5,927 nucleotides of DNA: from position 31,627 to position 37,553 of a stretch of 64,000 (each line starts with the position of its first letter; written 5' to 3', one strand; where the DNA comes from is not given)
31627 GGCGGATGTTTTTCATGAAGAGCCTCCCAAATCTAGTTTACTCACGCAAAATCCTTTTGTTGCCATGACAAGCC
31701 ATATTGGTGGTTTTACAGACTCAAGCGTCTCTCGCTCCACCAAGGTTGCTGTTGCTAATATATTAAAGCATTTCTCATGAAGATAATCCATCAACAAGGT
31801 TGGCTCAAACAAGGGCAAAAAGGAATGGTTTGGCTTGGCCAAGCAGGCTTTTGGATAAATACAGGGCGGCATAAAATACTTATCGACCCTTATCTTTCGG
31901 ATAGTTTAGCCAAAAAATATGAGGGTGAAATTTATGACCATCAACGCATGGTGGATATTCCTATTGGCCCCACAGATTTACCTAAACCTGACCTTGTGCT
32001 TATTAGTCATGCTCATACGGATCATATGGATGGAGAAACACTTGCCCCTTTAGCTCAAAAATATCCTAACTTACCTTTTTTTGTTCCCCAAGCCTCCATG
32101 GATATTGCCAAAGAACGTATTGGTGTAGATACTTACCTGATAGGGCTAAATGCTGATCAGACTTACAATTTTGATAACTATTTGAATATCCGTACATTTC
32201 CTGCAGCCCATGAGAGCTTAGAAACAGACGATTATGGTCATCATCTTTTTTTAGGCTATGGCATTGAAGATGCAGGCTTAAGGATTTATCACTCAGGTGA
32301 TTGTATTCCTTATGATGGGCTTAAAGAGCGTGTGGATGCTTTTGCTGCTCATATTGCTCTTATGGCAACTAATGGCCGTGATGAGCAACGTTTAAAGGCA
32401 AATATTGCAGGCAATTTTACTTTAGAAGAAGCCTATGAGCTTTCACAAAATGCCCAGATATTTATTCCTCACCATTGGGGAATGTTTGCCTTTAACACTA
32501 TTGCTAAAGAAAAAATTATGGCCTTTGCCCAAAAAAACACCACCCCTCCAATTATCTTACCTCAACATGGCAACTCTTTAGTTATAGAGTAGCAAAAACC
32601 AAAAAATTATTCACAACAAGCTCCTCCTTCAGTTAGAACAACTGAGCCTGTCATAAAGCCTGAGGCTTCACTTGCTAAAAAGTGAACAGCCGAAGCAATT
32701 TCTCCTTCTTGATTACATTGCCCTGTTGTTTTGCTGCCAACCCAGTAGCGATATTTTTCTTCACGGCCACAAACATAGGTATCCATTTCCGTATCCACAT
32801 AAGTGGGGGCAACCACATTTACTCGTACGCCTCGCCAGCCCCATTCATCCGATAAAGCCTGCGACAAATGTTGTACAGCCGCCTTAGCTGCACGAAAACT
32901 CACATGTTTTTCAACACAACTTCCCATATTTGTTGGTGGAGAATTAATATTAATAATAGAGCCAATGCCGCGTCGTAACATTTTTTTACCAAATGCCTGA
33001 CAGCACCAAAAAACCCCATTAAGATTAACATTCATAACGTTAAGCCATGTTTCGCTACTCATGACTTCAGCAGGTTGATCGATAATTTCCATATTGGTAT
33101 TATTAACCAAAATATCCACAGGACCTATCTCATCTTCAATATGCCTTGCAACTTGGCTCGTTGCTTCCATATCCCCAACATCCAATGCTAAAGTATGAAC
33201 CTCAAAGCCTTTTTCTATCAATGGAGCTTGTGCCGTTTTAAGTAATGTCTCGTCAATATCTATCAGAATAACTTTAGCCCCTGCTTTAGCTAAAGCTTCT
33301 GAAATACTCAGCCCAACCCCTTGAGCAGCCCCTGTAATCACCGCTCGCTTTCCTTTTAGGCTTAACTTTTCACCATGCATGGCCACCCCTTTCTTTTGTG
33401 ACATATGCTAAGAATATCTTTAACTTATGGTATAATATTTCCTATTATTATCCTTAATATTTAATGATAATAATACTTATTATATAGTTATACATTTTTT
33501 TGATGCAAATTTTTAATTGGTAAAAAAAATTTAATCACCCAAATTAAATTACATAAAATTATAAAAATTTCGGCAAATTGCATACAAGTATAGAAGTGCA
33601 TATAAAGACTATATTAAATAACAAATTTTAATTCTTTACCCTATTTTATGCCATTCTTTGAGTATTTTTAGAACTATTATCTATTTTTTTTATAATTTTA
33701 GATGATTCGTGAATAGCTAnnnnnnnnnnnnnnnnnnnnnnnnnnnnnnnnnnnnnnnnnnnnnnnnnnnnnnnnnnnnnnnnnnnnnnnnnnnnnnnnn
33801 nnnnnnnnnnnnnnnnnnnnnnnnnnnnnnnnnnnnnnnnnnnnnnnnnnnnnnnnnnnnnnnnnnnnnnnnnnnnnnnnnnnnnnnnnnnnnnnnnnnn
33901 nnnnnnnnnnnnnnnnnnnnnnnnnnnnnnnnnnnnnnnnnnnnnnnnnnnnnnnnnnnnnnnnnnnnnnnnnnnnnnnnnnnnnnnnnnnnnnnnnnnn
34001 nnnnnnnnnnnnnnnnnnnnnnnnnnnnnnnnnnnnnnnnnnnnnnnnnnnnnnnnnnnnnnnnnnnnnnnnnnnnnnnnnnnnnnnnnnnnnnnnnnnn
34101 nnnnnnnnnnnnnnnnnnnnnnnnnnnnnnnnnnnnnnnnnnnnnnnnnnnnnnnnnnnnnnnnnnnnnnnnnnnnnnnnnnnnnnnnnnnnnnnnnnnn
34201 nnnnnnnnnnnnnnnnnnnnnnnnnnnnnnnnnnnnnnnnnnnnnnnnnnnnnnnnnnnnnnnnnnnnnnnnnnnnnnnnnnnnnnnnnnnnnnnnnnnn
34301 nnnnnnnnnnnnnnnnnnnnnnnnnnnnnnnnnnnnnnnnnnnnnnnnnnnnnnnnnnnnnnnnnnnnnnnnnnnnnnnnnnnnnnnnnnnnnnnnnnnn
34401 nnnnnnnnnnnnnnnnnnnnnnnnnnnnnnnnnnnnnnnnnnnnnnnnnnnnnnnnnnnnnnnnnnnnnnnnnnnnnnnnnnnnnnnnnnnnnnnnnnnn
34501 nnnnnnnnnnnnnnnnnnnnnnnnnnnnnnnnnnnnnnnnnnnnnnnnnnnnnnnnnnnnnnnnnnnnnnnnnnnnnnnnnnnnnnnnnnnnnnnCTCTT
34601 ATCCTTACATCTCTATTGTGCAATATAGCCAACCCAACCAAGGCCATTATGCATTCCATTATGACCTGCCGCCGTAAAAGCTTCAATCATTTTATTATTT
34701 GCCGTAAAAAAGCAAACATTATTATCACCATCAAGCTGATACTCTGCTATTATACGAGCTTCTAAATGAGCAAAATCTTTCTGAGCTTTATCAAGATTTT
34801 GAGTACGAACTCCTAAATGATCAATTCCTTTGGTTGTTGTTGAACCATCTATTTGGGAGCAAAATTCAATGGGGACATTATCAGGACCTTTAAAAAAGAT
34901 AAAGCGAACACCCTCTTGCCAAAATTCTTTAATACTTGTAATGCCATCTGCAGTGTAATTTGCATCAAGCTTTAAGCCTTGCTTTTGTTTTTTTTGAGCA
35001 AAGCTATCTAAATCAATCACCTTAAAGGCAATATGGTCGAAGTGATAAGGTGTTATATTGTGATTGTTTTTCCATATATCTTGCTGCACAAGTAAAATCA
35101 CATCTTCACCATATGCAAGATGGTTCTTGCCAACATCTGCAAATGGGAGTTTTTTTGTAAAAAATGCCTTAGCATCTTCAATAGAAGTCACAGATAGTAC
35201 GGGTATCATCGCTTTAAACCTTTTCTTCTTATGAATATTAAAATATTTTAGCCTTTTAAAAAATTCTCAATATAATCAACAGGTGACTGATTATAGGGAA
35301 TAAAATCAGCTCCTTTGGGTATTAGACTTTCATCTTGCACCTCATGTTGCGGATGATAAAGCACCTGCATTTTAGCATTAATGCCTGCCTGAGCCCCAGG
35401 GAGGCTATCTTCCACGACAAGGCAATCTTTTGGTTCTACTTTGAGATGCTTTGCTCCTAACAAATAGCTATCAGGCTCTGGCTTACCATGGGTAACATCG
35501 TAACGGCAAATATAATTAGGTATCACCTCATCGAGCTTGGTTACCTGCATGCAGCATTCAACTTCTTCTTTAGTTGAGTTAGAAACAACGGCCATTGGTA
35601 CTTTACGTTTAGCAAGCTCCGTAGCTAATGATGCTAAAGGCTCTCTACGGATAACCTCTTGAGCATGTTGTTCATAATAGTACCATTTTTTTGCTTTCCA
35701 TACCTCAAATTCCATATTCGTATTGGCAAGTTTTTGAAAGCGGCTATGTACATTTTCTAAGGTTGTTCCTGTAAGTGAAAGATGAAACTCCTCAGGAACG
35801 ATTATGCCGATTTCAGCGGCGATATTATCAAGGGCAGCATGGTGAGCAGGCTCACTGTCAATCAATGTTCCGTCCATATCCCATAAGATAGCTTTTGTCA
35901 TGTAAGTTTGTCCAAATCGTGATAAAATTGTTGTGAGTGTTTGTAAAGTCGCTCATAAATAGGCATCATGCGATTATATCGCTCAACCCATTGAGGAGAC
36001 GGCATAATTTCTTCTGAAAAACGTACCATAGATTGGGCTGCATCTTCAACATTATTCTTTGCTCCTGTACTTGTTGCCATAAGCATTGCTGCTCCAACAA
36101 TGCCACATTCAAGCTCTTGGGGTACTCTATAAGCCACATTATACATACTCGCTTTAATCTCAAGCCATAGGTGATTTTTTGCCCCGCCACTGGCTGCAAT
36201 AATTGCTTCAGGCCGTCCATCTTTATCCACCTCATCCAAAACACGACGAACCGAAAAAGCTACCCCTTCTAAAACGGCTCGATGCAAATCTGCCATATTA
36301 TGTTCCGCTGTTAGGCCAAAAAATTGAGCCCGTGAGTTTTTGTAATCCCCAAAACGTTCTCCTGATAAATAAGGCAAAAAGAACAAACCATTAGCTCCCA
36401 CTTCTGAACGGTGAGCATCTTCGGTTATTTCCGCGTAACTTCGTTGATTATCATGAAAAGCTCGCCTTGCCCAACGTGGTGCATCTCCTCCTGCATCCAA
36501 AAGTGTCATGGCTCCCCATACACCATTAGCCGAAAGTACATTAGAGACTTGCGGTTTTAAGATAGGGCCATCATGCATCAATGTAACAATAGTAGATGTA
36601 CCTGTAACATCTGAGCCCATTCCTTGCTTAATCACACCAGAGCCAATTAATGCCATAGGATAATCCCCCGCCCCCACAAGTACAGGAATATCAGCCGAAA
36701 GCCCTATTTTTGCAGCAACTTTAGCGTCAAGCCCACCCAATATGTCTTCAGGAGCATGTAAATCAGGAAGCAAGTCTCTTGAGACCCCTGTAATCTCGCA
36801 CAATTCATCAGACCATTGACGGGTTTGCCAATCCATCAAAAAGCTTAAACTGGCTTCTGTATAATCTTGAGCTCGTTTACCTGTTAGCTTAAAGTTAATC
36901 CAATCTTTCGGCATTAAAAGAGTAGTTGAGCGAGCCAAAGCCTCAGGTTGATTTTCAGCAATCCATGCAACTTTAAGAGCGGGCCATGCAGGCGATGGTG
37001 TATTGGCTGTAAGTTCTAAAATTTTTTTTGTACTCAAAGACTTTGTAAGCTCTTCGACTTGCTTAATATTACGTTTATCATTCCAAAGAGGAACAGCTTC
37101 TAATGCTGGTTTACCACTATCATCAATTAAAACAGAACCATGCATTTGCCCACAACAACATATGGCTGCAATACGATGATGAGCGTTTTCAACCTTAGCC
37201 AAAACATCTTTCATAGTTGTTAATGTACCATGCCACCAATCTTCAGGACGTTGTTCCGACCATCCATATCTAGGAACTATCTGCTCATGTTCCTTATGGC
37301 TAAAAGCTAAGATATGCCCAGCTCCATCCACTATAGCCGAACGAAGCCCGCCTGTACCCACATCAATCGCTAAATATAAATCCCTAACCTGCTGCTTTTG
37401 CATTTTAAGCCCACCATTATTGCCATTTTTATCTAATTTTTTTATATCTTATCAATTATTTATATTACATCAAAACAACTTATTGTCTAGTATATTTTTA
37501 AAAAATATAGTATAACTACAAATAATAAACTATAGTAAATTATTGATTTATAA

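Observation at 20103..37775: A 15-bp palindrome TGTAG-N5-CTACA links four operons of the sugar island into one candidate regulon, probably controlled by the RpiR-family regulator at 33717-34595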

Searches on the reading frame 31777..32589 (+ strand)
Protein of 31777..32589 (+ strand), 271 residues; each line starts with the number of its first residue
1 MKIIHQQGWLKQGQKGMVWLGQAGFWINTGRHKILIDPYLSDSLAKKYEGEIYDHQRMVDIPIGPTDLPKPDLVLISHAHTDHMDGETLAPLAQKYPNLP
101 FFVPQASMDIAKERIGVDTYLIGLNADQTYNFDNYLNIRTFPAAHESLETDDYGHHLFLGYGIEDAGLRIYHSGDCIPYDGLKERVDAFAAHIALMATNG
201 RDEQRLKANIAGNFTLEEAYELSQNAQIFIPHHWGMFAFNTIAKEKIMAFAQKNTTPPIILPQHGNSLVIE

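Call 8: search_protein_families(library=pfam, proteins=[window:31777-32589:+])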
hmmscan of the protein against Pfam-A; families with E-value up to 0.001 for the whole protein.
window:31777-32589:+ (271 aa): 2 families
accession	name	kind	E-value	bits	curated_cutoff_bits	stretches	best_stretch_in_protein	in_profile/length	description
PF12706.13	Lactamase_B_2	-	2.1e-19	70.4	27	1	32-234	1-200/200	Beta-lactamase superfamily domain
PF13483.12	Lactamase_B_3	-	5.9e-14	52.8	24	1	19-177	4-112/160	Beta-lactamase superfamily domain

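Call 27: search_protein_families(library=ncbifam, proteins=[window:31777-32589:+], max_evalue=0.00001)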
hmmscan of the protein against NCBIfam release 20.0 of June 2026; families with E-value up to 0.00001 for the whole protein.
window:31777-32589:+ (271 aa): 2 families
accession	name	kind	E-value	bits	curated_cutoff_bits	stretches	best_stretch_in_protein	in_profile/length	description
NF001911.0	PRK00685.1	equivalog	2.8e-12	46.6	144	1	18-199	4-167/228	metal-dependent hydrolase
NF008688.0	PRK11709.1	equivalog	7.2e-08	31.7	306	0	10-239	33-288/355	L-ascorbate 6-phosphate lactonase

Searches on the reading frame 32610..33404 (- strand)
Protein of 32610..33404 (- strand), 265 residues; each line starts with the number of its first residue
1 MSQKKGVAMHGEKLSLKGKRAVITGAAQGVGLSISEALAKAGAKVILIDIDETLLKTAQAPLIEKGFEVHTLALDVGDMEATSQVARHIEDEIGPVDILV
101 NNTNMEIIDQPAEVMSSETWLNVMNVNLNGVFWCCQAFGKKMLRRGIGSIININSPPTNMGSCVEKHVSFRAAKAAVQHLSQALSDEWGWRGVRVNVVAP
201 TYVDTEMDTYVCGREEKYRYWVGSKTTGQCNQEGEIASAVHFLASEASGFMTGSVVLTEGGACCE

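Call 8: search_protein_families(library=pfam, proteins=[window:32610-33404:-])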
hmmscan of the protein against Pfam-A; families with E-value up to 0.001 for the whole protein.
window:32610-33404:- (265 aa): 3 families
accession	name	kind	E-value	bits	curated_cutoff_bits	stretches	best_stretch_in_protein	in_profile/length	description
PF00106.31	adh_short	-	6.8e-50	169.7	26.6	1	19-209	1-188/195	short chain dehydrogenase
PF13561.12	adh_short_C2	-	1.5e-49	169.2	27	1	25-261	1-234/236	Enoyl-(Acyl carrier protein) reductase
PF08659.16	KR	-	7.4e-10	39.5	22.6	1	22-141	4-126/180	KR domain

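Call 27: search_protein_families(library=ncbifam, proteins=[window:32610-33404:-], max_evalue=0.00001)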
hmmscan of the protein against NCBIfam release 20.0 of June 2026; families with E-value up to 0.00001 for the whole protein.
window:32610-33404:- (265 aa): 225 families (the best 25 are shown)
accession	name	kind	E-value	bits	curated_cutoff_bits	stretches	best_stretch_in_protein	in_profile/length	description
NF006070.0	PRK08213.1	subfamily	6.9e-52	176.5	279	1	12-262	6-256/259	gluconate 5-dehydrogenase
NF004197.0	PRK05653.1-1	equivalog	6.3e-51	173.4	332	1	15-262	4-246/249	3-oxoacyl-ACP reductase FabG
NF009466.0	PRK12826.1-2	subfamily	8.6e-51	172.8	222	1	19-264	4-246/248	3-oxoacyl-ACP reductase FabG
NF005309.0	PRK06841.1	subfamily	1.7e-50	171.9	286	1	10-262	7-252/255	GolD/DthD family dehydrogenase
TIGR01830.1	3oxo_ACP_reduc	equivalog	4.8e-50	170.5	297.75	1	21-261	1-237/239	3-oxoacyl-[acyl-carrier-protein] reductase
NF004198.0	PRK05653.1-3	equivalog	7.9e-50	169.6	296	1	15-262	4-246/248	3-oxoacyl-ACP reductase FabG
NF005711.0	PRK07523.1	subfamily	8.1e-50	169.8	413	1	13-262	5-251/255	SDR family oxidoreductase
NF005559.1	PRK07231.1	subfamily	1.5e-49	168.7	215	1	16-263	2-248/249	glucose 1-dehydrogenase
NF004774.0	PRK06114.1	equivalog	1.1e-46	159.3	360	1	12-264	10-261/262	SDR family oxidoreductase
TIGR01832.1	kduD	equivalog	2e-46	158.5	338.85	1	15-261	2-244/248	2-dehydro-3-deoxy-D-gluconate 5-dehydrogenase KduD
NF005488.0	PRK07097.1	equivalog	2.9e-45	154.4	369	1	12-262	4-257/266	gluconate 5-dehydrogenase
NF009464.0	PRK12824.1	subfamily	5.6e-45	153.9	269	1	19-262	3-242/245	3-oxoacyl-ACP reductase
NF004791.0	PRK06138.1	equivalog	1.2e-44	152.5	312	1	15-263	2-250/252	SDR family oxidoreductase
NF004778.0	PRK06124.1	equivalog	2.3e-44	151.7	303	1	12-262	5-252/256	SDR family oxidoreductase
NF005390.0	PRK06935.1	equivalog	5.3e-44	150.5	369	1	12-261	9-254/258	2-dehydro-3-deoxy-D-gluconate 5-dehydrogenase KduD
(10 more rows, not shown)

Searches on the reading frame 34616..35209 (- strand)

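Call 8: search_protein_families(library=pfam, proteins=[window:34616-35209:-])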
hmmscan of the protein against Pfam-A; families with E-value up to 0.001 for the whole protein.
window:34616-35209:- (198 aa): 2 families
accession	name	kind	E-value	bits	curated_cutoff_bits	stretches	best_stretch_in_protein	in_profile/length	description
PF13669.12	Glyoxalase_4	-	4e-07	30.7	27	0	95-167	30-109/109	Glyoxalase/Bleomycin resistance protein/Dioxygenase superfamily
PF00903.31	Glyoxalase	-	3.5e-06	27.8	20.6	0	5-116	7-121/121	Glyoxalase/Bleomycin resistance protein/Dioxygenase superfamily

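Call 27: search_protein_families(library=ncbifam, proteins=[window:34616-35209:-], max_evalue=0.00001)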
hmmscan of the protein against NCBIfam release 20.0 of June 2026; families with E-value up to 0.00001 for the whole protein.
window:34616-35209:- (198 aa): 0 families

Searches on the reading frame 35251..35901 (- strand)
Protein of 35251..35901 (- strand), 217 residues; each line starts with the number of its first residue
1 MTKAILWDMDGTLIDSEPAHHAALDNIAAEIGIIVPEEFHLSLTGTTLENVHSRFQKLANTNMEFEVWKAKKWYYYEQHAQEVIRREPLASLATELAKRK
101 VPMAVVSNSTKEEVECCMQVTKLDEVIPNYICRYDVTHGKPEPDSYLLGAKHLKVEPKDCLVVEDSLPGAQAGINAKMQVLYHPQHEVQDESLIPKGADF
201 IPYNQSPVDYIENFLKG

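Call 8: search_protein_families(library=pfam, proteins=[window:35251-35901:-])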
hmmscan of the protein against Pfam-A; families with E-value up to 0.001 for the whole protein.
window:35251-35901:- (217 aa): 2 families
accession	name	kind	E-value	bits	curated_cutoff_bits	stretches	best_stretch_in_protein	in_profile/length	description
PF13419.12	HAD_2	-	1.9e-27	96.9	23.8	1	5-181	1-176/178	Haloacid dehalogenase-like hydrolase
PF00702.32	Hydrolase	-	3.9e-25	89.8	26.4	1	3-176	2-190/191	haloacid dehalogenase-like hydrolase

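Call 27: search_protein_families(library=ncbifam, proteins=[window:35251-35901:-], max_evalue=0.00001)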
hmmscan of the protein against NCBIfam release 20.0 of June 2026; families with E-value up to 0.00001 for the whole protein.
window:35251-35901:- (217 aa): 22 families
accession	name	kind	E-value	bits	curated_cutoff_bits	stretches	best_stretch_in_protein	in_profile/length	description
TIGR02009.1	PGMB-YQAB-SF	subfamily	4.7e-31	108.4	153.35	1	3-181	2-184/186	beta-phosphoglucomutase family hydrolase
NF007854.0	PRK10563.1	equivalog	1.5e-22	80.4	211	1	3-190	5-192/221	6-phosphogluconate phosphatase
NF008610.0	PRK11587.1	equivalog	1.6e-22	80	282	1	2-181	3-179/219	sugar phosphatase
TIGR01990.1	bPGM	equivalog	1.3e-21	77.5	189.4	1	3-180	2-183/187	beta-phosphoglucomutase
NF053653.1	InDiPhoBT2121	equivalog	2.8e-21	76.1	245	1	3-201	2-204/216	inorganic diphosphatase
NF008000.0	PRK10725.1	equivalog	1.7e-20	73.9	215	1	4-181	7-183/188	fructose-1-phosphate/6-phosphogluconate phosphatase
NF008087.0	PRK10826.1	equivalog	1.2e-18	67.5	191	1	3-191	8-199/222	hexitol phosphatase HxpB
NF009804.0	PRK13288.1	equivalog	6.7e-15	55.1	218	1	3-179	4-177/215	pyrophosphatase PpaX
NF009696.0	PRK13222.1-3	equivalog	1.1e-14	54.7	359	1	3-177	4-180/223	N-acetylmuramic acid 6-phosphate phosphatase MupP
TIGR01509.1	HAD-SF-IA-v3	subfamily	2.5e-14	53.7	29.4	1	4-180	1-151/154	HAD-IA family hydrolase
NF046057.1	bifunc_MtlD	equivalog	1.1e-13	50.5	800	1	3-182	8-190/683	bifunctional mannitol-1-phosphate dehydrogenase/phosphatase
NF009695.0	PRK13222.1-2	equivalog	3.1e-13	49.7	225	1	2-181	6-191/226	phosphoglycolate phosphatase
TIGR01449.2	PGP_bact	equivalog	1.2e-12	47.9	180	1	5-180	1-181/213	phosphoglycolate phosphatase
TIGR02253.1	CTE7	subfamily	2.9e-11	43.6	169.75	1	1-190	1-201/221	TIGR02253 family HAD-type hydrolase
NF009697.0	PRK13222.1-4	equivalog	1.8e-09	37.3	327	1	3-176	8-186/232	phosphoglycolate phosphatase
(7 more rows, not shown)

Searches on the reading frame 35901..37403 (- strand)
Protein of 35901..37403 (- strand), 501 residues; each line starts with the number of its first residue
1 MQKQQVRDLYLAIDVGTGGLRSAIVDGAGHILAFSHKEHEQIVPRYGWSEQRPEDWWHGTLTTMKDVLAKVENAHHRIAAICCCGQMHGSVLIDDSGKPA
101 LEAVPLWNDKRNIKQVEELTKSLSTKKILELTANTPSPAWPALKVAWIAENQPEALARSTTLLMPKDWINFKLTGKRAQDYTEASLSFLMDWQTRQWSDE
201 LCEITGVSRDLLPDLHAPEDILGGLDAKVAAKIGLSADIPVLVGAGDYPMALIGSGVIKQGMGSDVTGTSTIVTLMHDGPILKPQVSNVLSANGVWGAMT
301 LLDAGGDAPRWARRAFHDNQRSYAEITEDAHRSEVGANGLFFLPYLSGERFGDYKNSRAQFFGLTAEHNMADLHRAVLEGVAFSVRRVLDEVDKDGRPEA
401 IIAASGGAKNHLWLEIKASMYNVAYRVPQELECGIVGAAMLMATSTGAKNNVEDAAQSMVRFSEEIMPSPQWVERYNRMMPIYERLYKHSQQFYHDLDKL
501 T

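Call 8: search_protein_families(library=pfam, proteins=[window:35901-37403:-])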
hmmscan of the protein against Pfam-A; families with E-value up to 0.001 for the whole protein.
window:35901-37403:- (501 aa): 2 families
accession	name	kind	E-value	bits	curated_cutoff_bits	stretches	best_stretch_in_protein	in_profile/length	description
PF00370.27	FGGY_N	-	1.3e-59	202.3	28.8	1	9-254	1-245/245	FGGY family of carbohydrate kinases, N-terminal domain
PF02782.22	FGGY_C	-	1.2e-25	91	27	1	266-444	4-196/198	FGGY family of carbohydrate kinases, C-terminal domain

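Call 27: search_protein_families(library=ncbifam, proteins=[window:35901-37403:-], max_evalue=0.00001)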
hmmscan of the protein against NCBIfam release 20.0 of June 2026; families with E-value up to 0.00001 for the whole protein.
window:35901-37403:- (501 aa): 12 families
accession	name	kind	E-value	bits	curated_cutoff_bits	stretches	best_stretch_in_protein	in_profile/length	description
TIGR01312.1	XylB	equivalog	1.6e-107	360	380.25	1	12-488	2-481/481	xylulokinase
TIGR01314.1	gntK_FGGY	equivalog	1.9e-63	214.7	648.55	1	11-496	3-499/505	gluconokinase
NF011601.0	PRK15027.1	equivalog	2.4e-63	214.2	912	1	9-489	1-478/484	xylulokinase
TIGR01311.1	glycerol_kin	equivalog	1e-55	189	590.35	1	10-475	3-479/496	glycerol kinase GlpK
NF008187.0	PRK10939.1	equivalog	3.2e-52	177.8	528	1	9-492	5-505/521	autoinducer-2 kinase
NF000756.0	PRK00047.1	subfamily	1.2e-51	175.5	498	1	10-470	7-475/502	glycerol kinase GlpK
TIGR02628.1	fuculo_kin_coli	equivalog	9.6e-39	133.6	470.9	1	11-468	4-464/465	L-fuculokinase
NF003154.0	PRK04123.1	equivalog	3e-37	128.5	428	1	11-491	7-538/554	ribulokinase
TIGR01315.1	5C_CHO_kinase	subfamily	2.8e-30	105.6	408.7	2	10-273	2-281/541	FGGY family pentulose kinase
TIGR01234.1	L-ribulokinase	equivalog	4.4e-23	81.8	583.25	1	47-492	52-532/536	ribulokinase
TIGR02627.1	rhamnulo_kin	equivalog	7.6e-15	54.4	527.95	1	89-287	79-271/454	rhamnulokinase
NF007925.0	PRK10640.1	equivalog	2.6e-13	49.2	639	1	65-285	61-275/489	rhamnulokinase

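Call 49: search_solved_structures(query=window:35901-37403:-, max_evalue=1e-40)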
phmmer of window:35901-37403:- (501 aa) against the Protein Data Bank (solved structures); distinct sequences matched with E-value up to 1e-40: 8.
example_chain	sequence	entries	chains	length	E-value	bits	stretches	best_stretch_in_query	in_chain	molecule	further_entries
2itm_A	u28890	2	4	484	3.1e-58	200.8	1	9-488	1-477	Xylulose kinase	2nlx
5vm1_A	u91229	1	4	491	1.2e-55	192.3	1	8-451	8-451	Xylulokinase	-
3gbt_A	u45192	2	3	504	2e-44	155.3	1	11-485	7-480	Gluconate kinase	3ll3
3ifr_A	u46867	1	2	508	3.8e-42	147.8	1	11-495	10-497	Carbohydrate kinase, FGGY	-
1bo5_O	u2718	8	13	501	1.6e-41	145.7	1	10-478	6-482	PROTEIN (GLYCEROL KINASE) | GLYCEROL KINASE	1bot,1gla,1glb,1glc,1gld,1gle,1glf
3ezw_A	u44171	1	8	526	2.1e-41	145.3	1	10-479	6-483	Glycerol kinase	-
1bwf_Y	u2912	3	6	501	4.4e-41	144.3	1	10-478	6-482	GLYCEROL KINASE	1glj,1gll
1bu6_O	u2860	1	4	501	5.7e-41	143.9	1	10-478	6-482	PROTEIN (GLYCEROL KINASE)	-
